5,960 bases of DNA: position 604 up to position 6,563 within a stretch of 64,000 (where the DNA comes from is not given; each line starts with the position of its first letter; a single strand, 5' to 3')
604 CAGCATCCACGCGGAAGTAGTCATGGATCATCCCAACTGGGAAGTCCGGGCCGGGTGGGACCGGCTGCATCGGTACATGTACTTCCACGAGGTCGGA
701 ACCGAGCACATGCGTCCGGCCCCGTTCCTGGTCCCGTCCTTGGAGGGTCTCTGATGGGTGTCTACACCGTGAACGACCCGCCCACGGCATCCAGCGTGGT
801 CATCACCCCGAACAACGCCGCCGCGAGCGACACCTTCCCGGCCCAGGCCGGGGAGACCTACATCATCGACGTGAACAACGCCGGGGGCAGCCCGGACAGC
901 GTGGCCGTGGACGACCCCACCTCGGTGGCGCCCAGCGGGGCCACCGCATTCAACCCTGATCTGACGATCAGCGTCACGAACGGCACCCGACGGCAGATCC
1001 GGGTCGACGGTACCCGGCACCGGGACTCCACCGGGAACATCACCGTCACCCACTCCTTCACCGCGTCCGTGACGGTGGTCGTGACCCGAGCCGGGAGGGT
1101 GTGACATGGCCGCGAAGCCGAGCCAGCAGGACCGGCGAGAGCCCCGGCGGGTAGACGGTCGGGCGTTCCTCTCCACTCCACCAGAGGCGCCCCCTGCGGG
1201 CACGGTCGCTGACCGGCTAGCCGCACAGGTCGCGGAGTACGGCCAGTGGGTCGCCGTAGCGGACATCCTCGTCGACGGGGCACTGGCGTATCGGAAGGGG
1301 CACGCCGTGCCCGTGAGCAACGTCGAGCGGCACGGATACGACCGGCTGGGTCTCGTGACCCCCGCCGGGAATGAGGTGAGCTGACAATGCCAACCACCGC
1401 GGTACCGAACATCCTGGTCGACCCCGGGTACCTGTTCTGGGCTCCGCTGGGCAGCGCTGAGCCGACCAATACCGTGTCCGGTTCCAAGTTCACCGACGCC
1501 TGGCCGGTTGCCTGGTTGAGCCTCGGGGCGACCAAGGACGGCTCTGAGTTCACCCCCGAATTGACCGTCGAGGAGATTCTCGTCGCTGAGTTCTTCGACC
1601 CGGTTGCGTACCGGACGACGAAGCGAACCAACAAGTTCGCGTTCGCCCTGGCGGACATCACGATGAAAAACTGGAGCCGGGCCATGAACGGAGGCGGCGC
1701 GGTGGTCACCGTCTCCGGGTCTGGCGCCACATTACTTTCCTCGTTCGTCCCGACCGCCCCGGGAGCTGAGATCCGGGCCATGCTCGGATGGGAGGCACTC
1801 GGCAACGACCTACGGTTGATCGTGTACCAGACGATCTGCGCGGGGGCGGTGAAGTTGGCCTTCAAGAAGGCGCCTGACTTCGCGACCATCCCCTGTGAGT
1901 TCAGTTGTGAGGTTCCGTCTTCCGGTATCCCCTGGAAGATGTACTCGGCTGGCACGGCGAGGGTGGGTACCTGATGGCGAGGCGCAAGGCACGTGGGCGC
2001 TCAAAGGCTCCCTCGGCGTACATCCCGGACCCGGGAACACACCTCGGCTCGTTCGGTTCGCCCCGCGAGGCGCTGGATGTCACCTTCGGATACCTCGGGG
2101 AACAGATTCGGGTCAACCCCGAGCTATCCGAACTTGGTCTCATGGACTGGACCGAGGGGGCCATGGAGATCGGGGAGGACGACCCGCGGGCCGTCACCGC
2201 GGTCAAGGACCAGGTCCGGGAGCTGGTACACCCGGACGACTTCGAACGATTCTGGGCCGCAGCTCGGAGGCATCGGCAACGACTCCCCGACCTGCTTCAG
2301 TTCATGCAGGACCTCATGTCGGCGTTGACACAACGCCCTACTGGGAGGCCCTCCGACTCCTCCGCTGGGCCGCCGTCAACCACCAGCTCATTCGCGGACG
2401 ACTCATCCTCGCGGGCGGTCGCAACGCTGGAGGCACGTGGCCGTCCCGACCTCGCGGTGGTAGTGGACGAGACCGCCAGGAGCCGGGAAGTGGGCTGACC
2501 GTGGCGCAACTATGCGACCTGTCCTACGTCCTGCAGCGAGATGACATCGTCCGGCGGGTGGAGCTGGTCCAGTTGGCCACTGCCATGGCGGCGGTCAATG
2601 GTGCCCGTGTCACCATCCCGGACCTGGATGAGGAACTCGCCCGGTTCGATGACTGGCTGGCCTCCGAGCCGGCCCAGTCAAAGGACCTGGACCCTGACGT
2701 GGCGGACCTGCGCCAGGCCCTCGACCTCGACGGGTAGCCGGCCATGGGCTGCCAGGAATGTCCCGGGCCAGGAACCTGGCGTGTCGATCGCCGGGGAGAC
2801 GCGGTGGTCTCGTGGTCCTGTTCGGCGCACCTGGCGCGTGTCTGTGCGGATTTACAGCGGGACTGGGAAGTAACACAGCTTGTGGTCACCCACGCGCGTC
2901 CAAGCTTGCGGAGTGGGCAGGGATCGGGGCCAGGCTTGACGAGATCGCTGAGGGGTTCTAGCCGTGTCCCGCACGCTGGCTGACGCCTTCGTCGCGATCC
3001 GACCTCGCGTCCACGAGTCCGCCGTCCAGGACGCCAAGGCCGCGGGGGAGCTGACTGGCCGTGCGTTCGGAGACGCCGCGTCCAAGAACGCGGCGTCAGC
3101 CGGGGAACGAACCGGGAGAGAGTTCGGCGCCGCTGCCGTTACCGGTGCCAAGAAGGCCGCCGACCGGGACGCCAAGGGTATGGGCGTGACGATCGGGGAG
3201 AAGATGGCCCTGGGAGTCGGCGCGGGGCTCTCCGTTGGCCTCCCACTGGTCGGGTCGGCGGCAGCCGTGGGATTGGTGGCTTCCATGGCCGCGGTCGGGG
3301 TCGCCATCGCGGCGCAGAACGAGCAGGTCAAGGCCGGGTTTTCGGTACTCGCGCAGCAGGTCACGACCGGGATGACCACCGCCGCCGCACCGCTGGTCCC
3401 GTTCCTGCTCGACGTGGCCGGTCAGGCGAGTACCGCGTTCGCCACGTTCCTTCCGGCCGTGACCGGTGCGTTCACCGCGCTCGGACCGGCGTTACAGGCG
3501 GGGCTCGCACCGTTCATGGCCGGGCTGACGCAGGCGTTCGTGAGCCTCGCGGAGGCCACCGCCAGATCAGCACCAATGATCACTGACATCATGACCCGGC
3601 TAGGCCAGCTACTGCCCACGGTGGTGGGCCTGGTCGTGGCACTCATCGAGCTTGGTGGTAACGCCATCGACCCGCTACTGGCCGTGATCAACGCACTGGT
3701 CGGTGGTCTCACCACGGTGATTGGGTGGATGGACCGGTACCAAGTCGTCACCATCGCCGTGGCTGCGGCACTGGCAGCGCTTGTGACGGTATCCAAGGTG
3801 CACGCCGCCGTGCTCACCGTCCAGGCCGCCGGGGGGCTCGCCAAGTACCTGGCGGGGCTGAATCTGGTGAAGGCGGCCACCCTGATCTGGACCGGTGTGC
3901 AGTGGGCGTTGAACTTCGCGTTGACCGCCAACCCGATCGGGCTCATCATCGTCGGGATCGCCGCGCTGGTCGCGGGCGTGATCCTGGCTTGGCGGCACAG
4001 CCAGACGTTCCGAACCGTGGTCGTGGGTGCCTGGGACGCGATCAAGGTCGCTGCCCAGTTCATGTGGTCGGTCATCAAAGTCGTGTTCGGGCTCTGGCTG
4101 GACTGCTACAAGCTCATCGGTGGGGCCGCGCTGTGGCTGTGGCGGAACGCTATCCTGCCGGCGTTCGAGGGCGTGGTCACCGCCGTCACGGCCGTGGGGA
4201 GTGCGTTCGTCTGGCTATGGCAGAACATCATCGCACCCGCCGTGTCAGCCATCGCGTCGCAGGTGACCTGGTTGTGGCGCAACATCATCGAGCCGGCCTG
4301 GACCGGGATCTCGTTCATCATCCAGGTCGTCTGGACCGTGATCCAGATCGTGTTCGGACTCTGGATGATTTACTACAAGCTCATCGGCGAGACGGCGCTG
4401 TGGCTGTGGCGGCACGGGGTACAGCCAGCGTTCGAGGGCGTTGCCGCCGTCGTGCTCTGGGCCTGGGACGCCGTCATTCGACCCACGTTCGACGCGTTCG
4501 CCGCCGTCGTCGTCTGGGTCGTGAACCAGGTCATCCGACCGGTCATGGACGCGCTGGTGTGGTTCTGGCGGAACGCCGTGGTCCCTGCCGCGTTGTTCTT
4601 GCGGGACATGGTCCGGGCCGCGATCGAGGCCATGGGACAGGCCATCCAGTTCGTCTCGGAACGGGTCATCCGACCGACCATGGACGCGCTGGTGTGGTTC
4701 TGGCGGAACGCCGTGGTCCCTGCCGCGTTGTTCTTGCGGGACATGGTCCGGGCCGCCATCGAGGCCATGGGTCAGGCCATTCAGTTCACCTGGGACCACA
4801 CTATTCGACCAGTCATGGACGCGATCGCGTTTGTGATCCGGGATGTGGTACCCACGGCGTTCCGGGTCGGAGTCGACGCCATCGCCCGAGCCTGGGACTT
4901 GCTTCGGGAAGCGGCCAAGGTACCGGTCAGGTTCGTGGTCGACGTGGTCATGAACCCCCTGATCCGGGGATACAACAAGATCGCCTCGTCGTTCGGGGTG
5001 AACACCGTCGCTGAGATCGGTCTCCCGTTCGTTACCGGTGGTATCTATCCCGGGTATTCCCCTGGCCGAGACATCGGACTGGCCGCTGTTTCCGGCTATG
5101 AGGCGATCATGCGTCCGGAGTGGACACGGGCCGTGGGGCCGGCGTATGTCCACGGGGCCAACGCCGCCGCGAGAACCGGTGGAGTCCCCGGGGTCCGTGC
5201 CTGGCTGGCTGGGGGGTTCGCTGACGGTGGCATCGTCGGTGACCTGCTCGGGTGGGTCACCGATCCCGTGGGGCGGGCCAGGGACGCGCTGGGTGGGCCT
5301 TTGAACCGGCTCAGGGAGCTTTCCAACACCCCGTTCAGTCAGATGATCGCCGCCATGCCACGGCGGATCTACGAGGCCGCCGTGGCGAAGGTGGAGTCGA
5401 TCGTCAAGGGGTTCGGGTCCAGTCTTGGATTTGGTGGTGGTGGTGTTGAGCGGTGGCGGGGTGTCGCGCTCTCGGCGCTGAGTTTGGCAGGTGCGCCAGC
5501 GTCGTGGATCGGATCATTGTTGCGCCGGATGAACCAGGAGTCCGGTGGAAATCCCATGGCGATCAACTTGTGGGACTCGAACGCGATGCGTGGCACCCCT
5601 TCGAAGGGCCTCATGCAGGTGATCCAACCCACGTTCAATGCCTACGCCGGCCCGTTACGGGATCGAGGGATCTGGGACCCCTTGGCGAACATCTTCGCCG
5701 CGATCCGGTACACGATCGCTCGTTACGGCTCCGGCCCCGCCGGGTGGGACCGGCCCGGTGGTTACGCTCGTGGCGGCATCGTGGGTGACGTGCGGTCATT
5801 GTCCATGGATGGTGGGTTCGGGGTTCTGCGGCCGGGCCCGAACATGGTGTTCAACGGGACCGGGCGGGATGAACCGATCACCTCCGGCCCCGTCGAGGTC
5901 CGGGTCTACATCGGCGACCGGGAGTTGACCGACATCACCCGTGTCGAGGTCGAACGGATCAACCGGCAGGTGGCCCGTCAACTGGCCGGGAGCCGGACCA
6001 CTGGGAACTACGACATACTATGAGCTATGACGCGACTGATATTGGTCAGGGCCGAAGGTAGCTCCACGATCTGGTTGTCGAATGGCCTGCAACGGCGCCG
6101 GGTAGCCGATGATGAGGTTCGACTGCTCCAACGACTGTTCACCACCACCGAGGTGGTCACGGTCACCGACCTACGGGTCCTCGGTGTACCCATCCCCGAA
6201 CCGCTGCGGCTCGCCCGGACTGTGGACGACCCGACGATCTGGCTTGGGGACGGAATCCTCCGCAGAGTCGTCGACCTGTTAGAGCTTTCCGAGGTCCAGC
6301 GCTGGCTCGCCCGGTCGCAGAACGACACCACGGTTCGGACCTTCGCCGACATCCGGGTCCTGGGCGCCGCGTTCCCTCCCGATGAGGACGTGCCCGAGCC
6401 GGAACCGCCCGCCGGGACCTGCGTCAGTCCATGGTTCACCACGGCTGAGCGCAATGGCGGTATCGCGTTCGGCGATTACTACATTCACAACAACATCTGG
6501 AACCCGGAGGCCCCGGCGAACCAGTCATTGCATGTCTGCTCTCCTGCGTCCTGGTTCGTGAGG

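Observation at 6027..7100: GH12-like glycoside hydrolase domain on the protein immediately after the tape measure gene, with an internally duplicated N-terminal domain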

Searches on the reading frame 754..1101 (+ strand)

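Call 84: search_protein_families(library=phrogs, proteins=[window:754-1101:+], max_evalue=0.001)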
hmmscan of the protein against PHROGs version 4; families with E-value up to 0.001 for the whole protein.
window:754-1101:+ (116 aa): 1 family
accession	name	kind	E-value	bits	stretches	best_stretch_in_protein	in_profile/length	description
phrog_16194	-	tail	5.4e-07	30.7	1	9-114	10-108/109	tail protein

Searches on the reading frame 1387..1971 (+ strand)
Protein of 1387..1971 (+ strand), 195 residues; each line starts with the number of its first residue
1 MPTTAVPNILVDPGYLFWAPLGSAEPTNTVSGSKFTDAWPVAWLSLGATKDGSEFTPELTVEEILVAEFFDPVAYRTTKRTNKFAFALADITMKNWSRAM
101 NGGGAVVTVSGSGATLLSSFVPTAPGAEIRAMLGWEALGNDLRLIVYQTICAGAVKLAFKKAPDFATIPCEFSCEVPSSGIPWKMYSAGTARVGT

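Call 14: search_protein_families(library=pfam, proteins=[window:1387-1971:+], max_evalue=0.001)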
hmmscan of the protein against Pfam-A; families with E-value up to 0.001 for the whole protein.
window:1387-1971:+ (195 aa): 0 families

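Call 84: search_protein_families(library=phrogs, proteins=[window:1387-1971:+], max_evalue=0.001)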
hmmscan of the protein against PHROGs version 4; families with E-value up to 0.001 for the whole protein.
window:1387-1971:+ (195 aa): 3 families
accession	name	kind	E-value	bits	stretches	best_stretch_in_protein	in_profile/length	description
phrog_2175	-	other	1.8e-06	28.8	1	36-181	21-172/188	protein with Ig domain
phrog_21417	-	unknown function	2.5e-05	24.7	1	8-157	11-158/270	-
phrog_117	-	tail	0.00013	22.5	1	12-111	43-139/319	major tail protein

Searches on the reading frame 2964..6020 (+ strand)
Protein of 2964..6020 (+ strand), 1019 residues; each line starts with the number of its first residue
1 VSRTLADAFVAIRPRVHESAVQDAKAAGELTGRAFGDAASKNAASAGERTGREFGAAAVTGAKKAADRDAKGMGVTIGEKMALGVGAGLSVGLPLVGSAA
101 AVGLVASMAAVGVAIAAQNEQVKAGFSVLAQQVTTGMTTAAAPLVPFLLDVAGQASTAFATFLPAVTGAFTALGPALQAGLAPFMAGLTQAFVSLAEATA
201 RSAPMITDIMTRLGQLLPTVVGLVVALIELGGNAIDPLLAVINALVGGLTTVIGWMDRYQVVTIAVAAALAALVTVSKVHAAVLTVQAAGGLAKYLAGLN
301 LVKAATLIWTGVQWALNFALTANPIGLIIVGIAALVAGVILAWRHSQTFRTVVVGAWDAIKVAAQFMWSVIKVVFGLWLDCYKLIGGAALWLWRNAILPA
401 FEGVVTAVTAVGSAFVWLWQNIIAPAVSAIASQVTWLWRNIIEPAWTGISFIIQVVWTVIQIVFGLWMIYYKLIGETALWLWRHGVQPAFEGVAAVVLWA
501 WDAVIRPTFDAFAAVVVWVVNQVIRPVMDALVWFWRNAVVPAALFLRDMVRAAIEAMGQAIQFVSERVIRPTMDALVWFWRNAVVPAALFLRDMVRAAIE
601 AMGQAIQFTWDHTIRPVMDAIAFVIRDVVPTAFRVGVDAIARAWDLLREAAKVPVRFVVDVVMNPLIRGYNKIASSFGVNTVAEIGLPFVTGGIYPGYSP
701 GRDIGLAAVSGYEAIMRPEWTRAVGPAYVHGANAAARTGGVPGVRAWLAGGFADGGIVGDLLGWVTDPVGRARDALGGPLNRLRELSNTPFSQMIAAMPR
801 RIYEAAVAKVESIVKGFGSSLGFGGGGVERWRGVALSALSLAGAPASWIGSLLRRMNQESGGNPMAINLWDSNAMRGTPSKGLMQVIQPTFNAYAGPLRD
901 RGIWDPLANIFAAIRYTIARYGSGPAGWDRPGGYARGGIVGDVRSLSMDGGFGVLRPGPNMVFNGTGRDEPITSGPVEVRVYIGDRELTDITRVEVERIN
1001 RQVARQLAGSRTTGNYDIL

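Call 84: search_protein_families(library=phrogs, proteins=[window:2964-6020:+], max_evalue=0.001)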
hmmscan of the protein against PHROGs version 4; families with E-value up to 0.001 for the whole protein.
window:2964-6020:+ (1019 aa): 20 families
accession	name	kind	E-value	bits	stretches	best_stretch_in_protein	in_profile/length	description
phrog_971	-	lysis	1.1e-92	313.6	3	512-940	589-1055/1338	endolysin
phrog_4197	-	tail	1.3e-85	289.3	3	407-770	902-1215/1783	tail length tape measure protein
phrog_5448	-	tail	7.8e-52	176.6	2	821-972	2587-2726/3103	tail length tape measure protein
phrog_167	-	tail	5.5e-47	161.2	2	763-940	1284-1419/1555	tail length tape measure protein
phrog_7025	-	tail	1.2e-46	159.5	3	550-751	1911-2124/2880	tail length tape measure protein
phrog_6090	-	tail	8.3e-42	144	3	98-456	732-1030/1853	tail length tape measure protein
phrog_8927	-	tail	1.6e-33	117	4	510-760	729-1009/1619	tail length tape measure protein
phrog_4070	-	tail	4.8e-27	95.5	1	822-940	738-860/989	tail length tape measure protein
phrog_8537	-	unknown function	6.6e-27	95.8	1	822-940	132-255/384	-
phrog_11489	-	unknown function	1.3e-26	94.1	1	819-923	1469-1569/1717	-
phrog_58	-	tail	1.3e-17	64.6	1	28-662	321-896/1544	tail length tape measure protein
phrog_3547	-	tail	2.6e-15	56.3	1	818-943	1344-1474/1767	tail length tape measure protein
phrog_13339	-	tail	1.4e-12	46.6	1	662-756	1607-1712/2156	tail length tape measure protein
phrog_1272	-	tail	2.2e-12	46.5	1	154-663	520-1072/1606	tail length tape measure protein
phrog_9228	-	tail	1.3e-11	44.5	1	149-491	448-746/1425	tail length tape measure protein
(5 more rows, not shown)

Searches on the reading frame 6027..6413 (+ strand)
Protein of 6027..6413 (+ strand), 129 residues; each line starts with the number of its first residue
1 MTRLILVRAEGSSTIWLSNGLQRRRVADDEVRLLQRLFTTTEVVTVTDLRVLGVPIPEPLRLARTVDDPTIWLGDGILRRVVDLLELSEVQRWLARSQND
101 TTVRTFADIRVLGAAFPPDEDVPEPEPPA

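Call 30: search_protein_representatives(protein=window:6027-6413:+)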
Query: 129 residues. Proteins with E-value up to 0.001 (for the whole library): 8; up to 1e-10: 1; up to 1e-30: 1. The best 8 are listed.
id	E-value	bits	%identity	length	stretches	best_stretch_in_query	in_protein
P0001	4.6e-75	265.9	100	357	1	1-129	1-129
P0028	6.3e-06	42.5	40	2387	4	78-127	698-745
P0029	9.4e-06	41.9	51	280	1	60-114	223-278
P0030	2.3e-04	37.4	32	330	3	8-80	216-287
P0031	2.8e-04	37.2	50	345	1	60-115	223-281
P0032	5.1e-04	36.3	40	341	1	59-118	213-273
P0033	6.0e-04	36.1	43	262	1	59-119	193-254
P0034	8.0e-04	35.7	41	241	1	55-117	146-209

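Call 32: search_protein_families(library=pfam, proteins=[P0028, P0029, P0030, P0031, P0032, P0033, P0034], max_evalue=0.01)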
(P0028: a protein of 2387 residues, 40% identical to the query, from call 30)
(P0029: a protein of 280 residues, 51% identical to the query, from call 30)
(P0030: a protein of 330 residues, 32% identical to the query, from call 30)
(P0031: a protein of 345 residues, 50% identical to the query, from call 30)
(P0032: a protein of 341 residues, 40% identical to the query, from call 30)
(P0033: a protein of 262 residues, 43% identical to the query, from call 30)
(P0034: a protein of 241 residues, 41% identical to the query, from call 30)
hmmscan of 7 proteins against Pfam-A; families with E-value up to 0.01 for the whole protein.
P0028 (2387 aa): 6 families
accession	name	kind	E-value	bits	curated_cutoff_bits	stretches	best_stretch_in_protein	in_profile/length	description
PF19755.4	DUF6242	-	3e-70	236.9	29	2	456-528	53-133/217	Domain of unknown function (DUF6242)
PF16410.10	DUF5018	-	4.6e-22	78.8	38.2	1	2170-2256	98-183/352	Domain of unknown function (DUF5018)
PF13585.12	CHU_C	-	7.4e-21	74.5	27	1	2304-2385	3-86/86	CHU_C Type IX secretion signal domain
PF15976.11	CooC_C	-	0.00053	20.4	29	0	403-462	6-65/93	CS1-pili formation C-terminal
PF10610.15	Tafi-CsgC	-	0.0013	19.2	25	0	1653-1709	43-97/99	Thin aggregative fimbriae synthesis protein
PF22943.2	HTH_68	-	0.0016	18.4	27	0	366-386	22-42/45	Putative helix-turn-helix domain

P0029 (280 aa): 1 family
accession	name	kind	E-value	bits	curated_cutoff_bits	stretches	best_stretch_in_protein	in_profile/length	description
PF13539.11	Peptidase_M15_4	-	9.3e-12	45.8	25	1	133-197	3-70/70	D-alanyl-D-alanine carboxypeptidase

P0030 (330 aa): 2 families
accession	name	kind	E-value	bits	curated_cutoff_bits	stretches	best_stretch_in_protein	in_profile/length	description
PF24300.1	KWL1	-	0.00084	19.4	27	0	154-171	168-185/202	Kiwellin-1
PF24681.1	Kelch_KLHDC2_KLHL20_DRC7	-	0.0011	18.8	50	0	159-303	55-191/221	KLHDC2/KLHL20/DRC7 Kelch-repeats domain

P0031 (345 aa): 1 family
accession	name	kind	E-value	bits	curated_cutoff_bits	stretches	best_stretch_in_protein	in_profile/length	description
PF01183.26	Glyco_hydro_25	-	6.2e-24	85.7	27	1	9-192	1-179/180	Glycosyl hydrolases family 25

P0032 (341 aa): 1 family
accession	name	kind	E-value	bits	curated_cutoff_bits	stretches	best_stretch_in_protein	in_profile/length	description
PF01183.26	Glyco_hydro_25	-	3.1e-23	83.5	27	1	7-180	2-179/180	Glycosyl hydrolases family 25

P0033 (262 aa): 1 family
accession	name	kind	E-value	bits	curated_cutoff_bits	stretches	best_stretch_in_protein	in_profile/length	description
PF01510.30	Amidase_2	-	6.6e-13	49.6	26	1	36-159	7-130/131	N-acetylmuramoyl-L-alanine amidase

P0034 (241 aa): 0 families

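Call 59: find_encoding_contigs(protein=P0032, flank=8000, max_places=3)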
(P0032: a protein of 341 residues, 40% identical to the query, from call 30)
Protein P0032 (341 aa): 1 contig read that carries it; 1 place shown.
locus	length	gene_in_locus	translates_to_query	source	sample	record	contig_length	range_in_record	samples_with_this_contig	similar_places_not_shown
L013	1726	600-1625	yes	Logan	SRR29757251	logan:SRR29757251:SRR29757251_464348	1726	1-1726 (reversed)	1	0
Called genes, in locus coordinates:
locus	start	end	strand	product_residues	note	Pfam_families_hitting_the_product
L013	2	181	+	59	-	?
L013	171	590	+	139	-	-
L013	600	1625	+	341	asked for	PF01183:Glyco_hydro_25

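Call 61: find_encoding_contigs(protein=P0031, flank=8000, max_places=3)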
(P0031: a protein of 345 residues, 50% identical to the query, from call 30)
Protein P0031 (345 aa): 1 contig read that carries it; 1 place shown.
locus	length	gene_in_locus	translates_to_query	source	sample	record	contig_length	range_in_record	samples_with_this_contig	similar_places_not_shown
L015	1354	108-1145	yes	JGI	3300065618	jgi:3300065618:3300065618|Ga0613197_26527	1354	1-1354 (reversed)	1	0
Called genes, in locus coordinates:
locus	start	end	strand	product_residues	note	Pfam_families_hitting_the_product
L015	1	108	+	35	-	?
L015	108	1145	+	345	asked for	PF01183:Glyco_hydro_25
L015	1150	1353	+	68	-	?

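Call 62: find_encoding_contigs(protein=P0033, flank=8000, max_places=3)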
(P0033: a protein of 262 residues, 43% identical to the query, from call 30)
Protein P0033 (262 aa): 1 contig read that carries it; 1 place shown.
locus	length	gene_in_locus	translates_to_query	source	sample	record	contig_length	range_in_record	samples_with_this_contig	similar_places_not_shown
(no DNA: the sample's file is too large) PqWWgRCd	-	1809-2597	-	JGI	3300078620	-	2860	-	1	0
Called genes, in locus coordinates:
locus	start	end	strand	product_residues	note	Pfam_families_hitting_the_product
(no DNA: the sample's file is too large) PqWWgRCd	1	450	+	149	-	?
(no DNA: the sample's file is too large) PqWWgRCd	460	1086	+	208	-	-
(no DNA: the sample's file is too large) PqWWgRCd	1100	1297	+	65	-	-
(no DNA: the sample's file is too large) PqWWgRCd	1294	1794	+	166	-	-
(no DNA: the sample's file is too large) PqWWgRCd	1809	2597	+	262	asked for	PF01510:Amidase_2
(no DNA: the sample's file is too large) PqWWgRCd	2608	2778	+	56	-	-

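Call 63: find_encoding_contigs(protein=P0034, flank=8000, max_places=3)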
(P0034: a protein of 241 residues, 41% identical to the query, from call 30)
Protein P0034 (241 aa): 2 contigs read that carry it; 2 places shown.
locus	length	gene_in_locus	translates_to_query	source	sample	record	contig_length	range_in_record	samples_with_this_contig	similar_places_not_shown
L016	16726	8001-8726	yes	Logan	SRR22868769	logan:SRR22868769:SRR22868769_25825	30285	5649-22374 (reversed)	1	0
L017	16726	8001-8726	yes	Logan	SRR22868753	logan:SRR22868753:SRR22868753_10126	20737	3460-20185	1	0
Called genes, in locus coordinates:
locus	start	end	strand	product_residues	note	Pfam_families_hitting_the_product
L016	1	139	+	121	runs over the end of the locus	PF17388:GP24_25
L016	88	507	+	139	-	-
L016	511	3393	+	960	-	-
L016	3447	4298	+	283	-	-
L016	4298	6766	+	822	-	-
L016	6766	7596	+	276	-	-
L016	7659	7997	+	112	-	-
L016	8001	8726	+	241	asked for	-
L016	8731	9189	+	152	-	PF07087:DUF1353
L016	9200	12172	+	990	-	PF12789:PTR, PF12708:Pect-lyase_RHGA_epim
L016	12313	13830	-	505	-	PF00239:Resolvase, PF07508:Recombinase, PF13408:Zn_ribbon_recom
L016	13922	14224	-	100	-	PF00392:GntR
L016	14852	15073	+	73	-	-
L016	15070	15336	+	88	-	-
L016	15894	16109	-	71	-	-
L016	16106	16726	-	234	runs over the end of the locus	PF18909:dGTP_diPhyd_N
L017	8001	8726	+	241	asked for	-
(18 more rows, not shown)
